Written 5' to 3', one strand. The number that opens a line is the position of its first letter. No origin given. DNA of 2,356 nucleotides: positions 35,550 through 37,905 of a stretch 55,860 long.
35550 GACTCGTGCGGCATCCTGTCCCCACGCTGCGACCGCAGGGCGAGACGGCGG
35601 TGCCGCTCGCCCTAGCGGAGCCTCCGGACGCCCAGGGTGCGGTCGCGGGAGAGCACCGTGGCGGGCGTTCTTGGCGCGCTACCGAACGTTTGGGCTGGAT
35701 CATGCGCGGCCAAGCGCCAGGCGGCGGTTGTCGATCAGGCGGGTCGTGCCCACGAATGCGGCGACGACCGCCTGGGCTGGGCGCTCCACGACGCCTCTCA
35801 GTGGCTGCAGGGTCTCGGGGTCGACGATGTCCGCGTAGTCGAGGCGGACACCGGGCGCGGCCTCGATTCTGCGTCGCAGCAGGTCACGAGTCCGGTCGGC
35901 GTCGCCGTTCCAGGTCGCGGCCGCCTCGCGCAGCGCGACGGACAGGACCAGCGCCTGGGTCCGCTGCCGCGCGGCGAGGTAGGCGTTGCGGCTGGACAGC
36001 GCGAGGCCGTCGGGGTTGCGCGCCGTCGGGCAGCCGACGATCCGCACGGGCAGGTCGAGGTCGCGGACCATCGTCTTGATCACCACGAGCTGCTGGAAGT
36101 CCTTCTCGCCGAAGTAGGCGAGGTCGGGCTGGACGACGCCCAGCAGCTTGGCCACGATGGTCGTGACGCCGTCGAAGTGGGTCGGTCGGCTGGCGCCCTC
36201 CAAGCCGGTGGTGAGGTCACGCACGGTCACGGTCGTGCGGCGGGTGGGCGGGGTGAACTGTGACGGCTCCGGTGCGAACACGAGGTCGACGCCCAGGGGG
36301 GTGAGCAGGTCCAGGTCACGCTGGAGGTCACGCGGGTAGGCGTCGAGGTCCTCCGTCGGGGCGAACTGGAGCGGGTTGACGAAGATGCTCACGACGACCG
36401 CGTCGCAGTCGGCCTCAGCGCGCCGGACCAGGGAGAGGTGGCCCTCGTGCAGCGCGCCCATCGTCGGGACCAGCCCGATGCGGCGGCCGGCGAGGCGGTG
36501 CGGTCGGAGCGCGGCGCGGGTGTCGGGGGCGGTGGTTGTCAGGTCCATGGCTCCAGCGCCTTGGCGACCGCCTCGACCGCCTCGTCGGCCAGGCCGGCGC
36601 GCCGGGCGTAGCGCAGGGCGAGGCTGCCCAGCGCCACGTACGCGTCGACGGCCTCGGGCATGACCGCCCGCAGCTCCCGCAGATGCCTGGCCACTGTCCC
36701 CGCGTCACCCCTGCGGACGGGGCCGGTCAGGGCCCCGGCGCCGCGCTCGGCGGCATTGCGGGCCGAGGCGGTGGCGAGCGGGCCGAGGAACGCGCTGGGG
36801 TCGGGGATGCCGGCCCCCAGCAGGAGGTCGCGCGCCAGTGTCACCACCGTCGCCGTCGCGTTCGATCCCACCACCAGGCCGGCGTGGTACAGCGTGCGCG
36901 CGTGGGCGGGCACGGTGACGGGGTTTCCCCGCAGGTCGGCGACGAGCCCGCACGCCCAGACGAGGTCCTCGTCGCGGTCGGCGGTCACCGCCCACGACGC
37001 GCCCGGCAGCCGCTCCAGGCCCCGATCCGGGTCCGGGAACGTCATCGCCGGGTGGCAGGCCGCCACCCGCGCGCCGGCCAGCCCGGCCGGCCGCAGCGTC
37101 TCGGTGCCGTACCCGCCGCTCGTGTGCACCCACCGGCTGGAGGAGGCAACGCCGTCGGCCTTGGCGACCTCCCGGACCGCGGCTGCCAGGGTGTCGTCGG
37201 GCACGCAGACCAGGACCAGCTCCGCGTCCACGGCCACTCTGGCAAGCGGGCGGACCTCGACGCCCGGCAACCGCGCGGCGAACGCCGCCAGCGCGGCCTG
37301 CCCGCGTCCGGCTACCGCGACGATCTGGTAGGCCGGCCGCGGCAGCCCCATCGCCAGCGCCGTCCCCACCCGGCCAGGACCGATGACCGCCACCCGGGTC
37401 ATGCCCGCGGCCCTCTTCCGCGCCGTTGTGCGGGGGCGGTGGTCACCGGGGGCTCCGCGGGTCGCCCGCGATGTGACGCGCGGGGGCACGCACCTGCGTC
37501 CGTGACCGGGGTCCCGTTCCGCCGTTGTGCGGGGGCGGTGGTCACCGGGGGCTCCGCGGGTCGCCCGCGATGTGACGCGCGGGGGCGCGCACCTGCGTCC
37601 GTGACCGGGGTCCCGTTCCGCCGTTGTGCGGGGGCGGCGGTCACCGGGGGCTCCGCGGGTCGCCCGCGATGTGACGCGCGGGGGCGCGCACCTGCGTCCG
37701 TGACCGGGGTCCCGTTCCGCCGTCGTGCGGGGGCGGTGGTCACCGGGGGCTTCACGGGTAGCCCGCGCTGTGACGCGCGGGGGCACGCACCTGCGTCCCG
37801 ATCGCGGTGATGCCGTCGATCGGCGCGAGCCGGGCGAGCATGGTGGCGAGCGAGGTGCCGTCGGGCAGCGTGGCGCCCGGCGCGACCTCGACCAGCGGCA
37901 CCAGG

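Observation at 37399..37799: MIRU-like 99-bp x3.9 tandem repeat inside the folK-panC operon, with a repeat-encoded ORF coupled to both neighbours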

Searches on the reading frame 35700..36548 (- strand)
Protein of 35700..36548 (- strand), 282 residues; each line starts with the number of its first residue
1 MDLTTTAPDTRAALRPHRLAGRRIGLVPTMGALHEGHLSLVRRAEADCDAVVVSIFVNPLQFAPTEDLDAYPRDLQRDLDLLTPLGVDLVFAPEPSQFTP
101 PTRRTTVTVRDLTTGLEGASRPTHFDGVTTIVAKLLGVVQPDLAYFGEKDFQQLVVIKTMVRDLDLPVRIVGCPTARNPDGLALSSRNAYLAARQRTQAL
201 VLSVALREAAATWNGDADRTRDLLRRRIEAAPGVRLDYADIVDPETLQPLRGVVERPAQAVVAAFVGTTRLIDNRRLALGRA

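Call 9: search_protein_families(library=pfam, proteins=[window:35700-36548:-], max_evalue=0.01)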
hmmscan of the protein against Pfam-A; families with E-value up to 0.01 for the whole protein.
window:35700-36548:- (282 aa): 1 family
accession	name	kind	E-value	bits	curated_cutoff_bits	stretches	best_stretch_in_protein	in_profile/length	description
PF02569.21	Pantoate_ligase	-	3.6e-102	341.6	20.7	1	4-274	3-266/268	Pantoate-beta-alanine ligase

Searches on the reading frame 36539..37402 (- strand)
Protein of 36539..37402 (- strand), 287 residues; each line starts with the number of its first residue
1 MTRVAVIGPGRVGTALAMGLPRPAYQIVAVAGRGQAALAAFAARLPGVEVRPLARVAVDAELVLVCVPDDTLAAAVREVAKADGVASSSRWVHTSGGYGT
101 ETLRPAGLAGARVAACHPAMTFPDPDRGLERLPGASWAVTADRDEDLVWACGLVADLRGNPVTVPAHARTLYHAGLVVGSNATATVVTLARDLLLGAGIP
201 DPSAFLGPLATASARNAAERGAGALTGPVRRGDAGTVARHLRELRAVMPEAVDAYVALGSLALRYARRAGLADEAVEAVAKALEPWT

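Call 9: search_protein_families(library=pfam, proteins=[window:36539-37402:-], max_evalue=0.01)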
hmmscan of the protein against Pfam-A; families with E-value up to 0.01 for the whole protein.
window:36539-37402:- (287 aa): 6 families
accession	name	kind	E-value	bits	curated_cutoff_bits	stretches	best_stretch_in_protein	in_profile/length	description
PF10728.14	DUF2520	-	4.5e-30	104.4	25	1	137-259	3-122/125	Domain of unknown function (DUF2520)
PF10727.15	Rossmann-like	-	2.3e-18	66.7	23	1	3-118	16-131/131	Rossmann-like domain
PF03807.23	F420_oxidored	-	3e-07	31.4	21.6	1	3-79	1-79/94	NADP oxidoreductase coenzyme F420-dependent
PF03446.21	NAD_binding_2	-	0.00076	20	21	1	3-86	1-80/161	NAD binding domain of 6-phosphogluconate dehydrogenase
PF01408.29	GFO_IDH_MocA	-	0.0019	19.3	24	1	3-82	2-85/120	Oxidoreductase family, NAD-binding Rossmann fold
PF07991.19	KARI_N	-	0.0025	17.8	20.6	1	3-76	6-77/165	Acetohydroxy acid isomeroreductase, NADPH-binding domain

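Call 12: find_encoding_contigs(protein=window:36539-37402:-, flank=10000, max_places=10)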
Protein window:36539-37402:- (287 aa): 4 contigs read that carry it; 3 places shown.
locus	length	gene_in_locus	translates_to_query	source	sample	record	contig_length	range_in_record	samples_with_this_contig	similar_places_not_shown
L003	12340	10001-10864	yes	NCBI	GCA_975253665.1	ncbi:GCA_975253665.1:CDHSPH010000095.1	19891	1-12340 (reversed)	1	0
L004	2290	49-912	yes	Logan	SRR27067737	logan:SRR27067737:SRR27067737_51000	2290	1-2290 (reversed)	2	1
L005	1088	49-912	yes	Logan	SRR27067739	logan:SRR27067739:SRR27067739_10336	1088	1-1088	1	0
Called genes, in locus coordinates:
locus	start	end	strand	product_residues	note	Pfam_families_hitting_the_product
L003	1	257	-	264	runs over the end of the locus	PF03808:Glyco_tran_WecG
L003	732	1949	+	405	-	PF00067:p450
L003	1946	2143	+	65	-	PF06902:Fer4_19, PF13459:Fer4_15, PF13370:Fer4_13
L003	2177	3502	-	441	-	PF00324:AA_permease, PF13520:AA_permease_2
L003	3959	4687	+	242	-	-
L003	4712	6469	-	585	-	PF00664:ABC_membrane, PF00005:ABC_tran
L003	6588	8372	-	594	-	PF00664:ABC_membrane, PF00005:ABC_tran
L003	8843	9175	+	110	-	PF02152:FolB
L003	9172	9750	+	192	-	PF01288:HPPK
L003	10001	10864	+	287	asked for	PF03807:F420_oxidored (weak), PF10727:Rossmann-like, PF10728:DUF2520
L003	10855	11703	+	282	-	PF02569:Pantoate_ligase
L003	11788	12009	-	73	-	-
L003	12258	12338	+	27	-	?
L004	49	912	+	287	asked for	PF03807:F420_oxidored (weak), PF10727:Rossmann-like, PF10728:DUF2520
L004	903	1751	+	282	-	PF02569:Pantoate_ligase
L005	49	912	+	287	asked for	PF03807:F420_oxidored (weak), PF10727:Rossmann-like, PF10728:DUF2520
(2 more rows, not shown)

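Call 14: find_related_loci(query=window:36539-37402:-, collection=genome_contigs, flank=3000)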
Query window:36539-37402:- (287 aa) in genome_contigs; peptide patterns used: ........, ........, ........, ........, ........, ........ (x = any residue, [..] = any of these).
416 stretches matched a pattern; 11 encode a relative of the query (tblastn E <= 1e-3); 11 distinct loci.
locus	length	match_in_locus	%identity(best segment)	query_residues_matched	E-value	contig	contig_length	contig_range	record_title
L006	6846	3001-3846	78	1-283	2e-135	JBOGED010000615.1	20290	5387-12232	MAG: Egibacteraceae bacterium isolate M3-B2_metabat2.bin.58 k127_156732, whole genome shotgun sequence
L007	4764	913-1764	75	1-284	3e-120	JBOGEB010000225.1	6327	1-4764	MAG: Egibacteraceae bacterium isolate SD8052_metabat2.bin.1 NODE_244_length_6327_cov_19.865645, whole genome shotgun seq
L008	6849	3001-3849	72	1-283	2e-113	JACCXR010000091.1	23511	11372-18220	MAG: Euzebyaceae bacterium isolate MGR_bin183 SD2897-2912_k127_958573, whole genome shotgun sequence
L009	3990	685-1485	71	1-268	1e-110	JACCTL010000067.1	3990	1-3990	MAG: Euzebyaceae bacterium isolate MGR_bin73 SD2897-2912_k127_1915065, whole genome shotgun sequence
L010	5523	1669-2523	62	1-284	2e-90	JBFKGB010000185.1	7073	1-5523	MAG: Euzebya sp. isolate Mix_sand20.2022.06.Z.76 k141_3197298_length_7073_cov_11.0000, whole genome shotgun sequence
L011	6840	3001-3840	66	3-283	6e-90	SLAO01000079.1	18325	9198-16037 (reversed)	MAG: Nitriliruptorales bacterium isolate CSSed162cmB_40R1 CSSed16-2cmB-7330, whole genome shotgun sequence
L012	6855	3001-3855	57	1-284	1e-84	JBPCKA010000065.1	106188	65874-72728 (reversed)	MAG: Euzebya sp. isolate TH_ant_mag_40 S1Ck127_5049625_flag_0_multi_15.9986_len_106188, whole genome shotgun sequence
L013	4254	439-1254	58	1-271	6e-76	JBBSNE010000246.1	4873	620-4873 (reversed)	MAG: Euzebyales bacterium isolate LS5_sbin.5 LS5_sbin.5_K_344492_L_4873_cov_58.1820, whole genome shotgun sequence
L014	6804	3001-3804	36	2-274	2e-45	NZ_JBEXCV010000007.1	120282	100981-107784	Embleya sp. NPDC005575 NPDC005575_288_A2.ctg-0007, whole genome shotgun sequence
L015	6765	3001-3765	33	3-258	1e-24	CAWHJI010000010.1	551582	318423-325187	MAG: uncultured Actinomycetota bacterium isolate MFD02840.bin.2.36 genome assembly, contig: contig_4956, whole genome sh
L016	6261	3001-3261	38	3-82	1e-5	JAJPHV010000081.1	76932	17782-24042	MAG: Chloroflexota bacterium isolate Centralia_MAG_208 k107_32060842, whole genome shotgun sequence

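Call 50: search_protein_families(library=ncbifam, proteins=[window:36539-37402:-], max_evalue=0.001)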
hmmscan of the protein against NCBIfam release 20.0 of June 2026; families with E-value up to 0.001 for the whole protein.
window:36539-37402:- (287 aa): 1 family
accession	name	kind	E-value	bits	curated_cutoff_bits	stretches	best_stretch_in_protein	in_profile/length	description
NF005694.0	PRK07502.1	equivalog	0.00061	19.1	409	0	2-81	7-88/310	prephenate/arogenate dehydrogenase family protein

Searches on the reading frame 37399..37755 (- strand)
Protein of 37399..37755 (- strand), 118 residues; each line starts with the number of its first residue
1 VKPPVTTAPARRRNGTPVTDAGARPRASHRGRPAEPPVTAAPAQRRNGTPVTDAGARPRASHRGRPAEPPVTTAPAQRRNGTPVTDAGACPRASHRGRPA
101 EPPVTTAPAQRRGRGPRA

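Call 9: search_protein_families(library=pfam, proteins=[window:37399-37755:-], max_evalue=0.01)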
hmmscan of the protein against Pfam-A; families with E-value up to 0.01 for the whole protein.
window:37399-37755:- (118 aa): 0 families

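Call 45: find_homologous_proteins(query=window:37402-37755:-, max_evalue=0.001)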
Query window:37402-37755:-: 7139 candidates shared short words with the query, none scored E <= 0.001.
